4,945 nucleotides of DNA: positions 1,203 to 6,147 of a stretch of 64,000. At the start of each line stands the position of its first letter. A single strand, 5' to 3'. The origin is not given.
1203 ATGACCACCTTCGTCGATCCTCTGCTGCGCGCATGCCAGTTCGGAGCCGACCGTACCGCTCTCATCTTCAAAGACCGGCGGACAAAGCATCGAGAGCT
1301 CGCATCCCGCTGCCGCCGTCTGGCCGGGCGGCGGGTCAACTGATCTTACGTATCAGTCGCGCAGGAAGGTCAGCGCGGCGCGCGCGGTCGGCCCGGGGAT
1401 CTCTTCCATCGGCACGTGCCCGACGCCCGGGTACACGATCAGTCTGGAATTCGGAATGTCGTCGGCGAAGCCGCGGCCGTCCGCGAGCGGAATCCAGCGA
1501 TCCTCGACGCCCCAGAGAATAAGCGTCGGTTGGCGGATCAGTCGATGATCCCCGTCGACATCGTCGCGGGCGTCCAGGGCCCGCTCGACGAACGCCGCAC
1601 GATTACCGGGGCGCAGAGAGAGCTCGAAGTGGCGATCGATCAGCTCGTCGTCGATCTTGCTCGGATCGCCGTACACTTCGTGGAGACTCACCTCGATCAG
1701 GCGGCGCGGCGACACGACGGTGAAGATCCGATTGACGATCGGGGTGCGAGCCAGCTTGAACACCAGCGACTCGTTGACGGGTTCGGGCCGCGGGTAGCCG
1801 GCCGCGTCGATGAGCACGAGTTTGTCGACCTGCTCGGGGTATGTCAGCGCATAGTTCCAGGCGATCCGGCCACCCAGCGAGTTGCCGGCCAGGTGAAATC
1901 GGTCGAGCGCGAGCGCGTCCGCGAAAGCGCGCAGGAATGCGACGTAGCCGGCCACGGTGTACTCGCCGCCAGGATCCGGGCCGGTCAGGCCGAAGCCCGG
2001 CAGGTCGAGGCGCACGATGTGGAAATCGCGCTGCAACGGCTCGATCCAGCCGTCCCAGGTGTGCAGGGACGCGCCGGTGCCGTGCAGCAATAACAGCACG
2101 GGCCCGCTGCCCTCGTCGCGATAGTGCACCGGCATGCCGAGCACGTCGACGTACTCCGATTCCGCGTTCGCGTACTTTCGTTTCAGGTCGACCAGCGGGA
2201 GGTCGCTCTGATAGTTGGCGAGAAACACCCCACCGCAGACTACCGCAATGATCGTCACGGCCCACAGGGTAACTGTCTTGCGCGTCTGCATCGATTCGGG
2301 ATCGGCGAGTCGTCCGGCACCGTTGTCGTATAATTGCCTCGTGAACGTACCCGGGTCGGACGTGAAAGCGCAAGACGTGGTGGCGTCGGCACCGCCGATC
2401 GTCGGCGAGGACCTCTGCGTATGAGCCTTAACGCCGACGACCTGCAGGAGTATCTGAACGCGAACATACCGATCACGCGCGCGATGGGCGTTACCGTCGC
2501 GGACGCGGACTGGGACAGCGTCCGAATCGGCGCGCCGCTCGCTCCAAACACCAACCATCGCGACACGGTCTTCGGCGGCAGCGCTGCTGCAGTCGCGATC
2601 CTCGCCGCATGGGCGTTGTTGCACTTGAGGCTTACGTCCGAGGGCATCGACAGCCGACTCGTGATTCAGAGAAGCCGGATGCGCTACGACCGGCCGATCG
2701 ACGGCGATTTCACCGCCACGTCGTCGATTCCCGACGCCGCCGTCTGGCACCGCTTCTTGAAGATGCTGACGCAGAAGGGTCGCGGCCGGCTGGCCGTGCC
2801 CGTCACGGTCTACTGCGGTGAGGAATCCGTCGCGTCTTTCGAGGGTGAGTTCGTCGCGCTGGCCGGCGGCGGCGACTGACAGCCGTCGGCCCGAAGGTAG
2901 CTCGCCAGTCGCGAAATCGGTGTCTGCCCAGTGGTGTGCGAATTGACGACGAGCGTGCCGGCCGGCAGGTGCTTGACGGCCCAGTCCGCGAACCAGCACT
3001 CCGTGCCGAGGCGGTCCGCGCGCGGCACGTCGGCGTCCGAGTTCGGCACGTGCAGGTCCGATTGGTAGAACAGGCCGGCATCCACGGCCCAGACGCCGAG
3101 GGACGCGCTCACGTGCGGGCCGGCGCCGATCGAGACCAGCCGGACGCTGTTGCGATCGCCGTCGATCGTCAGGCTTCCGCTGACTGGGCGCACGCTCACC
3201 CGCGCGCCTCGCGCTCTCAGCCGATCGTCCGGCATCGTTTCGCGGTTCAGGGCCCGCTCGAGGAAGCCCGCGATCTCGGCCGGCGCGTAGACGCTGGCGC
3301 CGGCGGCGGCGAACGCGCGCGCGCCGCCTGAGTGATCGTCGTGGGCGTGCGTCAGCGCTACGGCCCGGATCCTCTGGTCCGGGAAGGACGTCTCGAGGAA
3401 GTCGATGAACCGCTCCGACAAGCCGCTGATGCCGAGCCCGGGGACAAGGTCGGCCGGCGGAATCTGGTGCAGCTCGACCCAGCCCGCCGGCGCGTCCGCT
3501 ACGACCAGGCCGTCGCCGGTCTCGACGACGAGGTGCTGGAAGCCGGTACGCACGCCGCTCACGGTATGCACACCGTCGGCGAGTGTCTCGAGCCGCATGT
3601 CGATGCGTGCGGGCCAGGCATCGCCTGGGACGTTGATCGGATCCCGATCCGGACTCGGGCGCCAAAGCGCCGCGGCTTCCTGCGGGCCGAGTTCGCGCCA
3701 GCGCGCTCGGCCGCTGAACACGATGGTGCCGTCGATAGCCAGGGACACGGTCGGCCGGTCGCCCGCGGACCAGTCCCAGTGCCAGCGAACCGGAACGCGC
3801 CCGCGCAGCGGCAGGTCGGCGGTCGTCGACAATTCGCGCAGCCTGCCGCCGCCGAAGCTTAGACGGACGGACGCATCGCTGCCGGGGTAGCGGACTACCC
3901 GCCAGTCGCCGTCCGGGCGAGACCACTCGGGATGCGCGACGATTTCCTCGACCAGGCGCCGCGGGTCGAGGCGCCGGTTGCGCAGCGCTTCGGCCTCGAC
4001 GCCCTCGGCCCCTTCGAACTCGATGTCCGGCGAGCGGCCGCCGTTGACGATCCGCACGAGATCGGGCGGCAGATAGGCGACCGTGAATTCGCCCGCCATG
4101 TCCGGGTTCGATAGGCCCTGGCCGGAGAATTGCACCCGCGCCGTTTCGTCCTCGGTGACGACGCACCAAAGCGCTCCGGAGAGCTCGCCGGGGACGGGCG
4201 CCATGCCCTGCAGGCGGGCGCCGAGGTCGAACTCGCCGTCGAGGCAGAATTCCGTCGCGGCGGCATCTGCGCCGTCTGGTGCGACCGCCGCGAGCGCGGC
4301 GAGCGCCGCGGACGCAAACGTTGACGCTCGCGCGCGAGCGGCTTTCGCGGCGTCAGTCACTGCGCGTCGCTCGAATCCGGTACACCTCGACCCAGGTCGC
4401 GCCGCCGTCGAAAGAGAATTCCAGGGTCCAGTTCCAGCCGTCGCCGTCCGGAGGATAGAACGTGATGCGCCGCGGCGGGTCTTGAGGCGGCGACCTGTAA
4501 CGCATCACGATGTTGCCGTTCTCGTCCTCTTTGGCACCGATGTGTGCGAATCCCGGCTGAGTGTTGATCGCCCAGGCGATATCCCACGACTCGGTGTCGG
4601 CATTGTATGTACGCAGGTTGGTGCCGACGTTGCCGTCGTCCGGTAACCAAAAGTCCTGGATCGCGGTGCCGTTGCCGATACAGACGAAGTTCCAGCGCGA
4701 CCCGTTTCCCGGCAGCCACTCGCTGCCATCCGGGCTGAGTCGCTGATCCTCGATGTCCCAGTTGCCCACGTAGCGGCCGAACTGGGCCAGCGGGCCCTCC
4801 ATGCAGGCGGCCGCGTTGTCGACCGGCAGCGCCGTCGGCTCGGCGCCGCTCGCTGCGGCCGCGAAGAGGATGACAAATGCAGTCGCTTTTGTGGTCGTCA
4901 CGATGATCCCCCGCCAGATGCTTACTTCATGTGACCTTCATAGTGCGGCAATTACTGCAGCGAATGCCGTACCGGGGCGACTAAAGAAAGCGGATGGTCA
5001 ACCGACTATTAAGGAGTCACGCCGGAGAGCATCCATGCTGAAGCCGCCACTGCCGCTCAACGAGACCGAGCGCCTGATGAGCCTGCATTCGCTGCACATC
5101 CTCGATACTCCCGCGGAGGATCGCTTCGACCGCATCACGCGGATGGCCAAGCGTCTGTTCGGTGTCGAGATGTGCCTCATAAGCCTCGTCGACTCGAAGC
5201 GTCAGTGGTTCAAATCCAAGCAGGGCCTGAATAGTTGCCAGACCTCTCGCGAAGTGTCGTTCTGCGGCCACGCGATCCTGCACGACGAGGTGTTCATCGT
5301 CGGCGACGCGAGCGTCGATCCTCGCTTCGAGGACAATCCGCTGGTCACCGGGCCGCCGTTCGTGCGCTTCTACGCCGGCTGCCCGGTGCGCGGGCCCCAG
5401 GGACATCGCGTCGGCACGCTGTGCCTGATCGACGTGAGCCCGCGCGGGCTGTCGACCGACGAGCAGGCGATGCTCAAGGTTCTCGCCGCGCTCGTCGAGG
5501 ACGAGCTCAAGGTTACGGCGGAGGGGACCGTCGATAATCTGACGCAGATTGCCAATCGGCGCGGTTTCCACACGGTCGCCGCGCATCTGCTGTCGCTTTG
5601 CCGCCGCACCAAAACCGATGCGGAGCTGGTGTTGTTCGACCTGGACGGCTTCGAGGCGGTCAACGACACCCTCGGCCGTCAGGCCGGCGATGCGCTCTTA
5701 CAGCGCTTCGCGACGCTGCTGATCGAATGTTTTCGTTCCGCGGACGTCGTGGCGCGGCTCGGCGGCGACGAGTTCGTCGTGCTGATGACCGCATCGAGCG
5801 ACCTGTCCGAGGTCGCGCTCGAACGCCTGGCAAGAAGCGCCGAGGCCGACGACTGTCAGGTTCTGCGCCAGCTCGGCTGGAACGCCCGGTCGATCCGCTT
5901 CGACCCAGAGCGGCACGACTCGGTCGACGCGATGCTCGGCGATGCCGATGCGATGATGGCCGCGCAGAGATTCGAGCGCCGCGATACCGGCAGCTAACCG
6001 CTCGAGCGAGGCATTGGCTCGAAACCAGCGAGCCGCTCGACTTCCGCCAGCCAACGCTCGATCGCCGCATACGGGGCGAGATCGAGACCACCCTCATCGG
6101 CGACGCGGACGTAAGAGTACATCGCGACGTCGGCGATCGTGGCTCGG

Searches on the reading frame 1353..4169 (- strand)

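Call 90: search_protein_families(library=pfam, proteins=[window:1353-4169:-], max_evalue=0.0001)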
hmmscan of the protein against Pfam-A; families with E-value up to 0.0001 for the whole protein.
window:1353-4169:- (938 aa): 3 families
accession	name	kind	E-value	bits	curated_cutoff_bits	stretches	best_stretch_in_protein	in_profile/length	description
PF00561.26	Abhydrolase_1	-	3.4e-30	106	25.8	1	690-923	1-243/245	alpha/beta hydrolase fold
PF12697.13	Abhydrolase_6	-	1.6e-19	71.8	26.3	1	692-930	1-216/217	Alpha/beta hydrolase family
PF12146.15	Hydrolase_4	-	3.7e-17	62.9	27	1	691-923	6-237/239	Serine aminopeptidase, S33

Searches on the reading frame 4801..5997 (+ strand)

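Call 90: search_protein_families(library=pfam, proteins=[window:4801-5997:+], max_evalue=0.0001)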
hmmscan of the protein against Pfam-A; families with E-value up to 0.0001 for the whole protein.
window:4801-5997:+ (398 aa): 3 families
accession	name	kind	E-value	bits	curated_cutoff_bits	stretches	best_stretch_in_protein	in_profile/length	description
PF00990.26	GGDEF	-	2.1e-28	99.6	23.8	1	244-390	3-155/161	Diguanylate cyclase, GGDEF domain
PF01590.32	GAF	-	1.2e-18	68.3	22.4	1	106-233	3-130/133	GAF domain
PF13185.12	GAF_2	-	2.3e-10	41.2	28.6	1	106-232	5-131/136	GAF domain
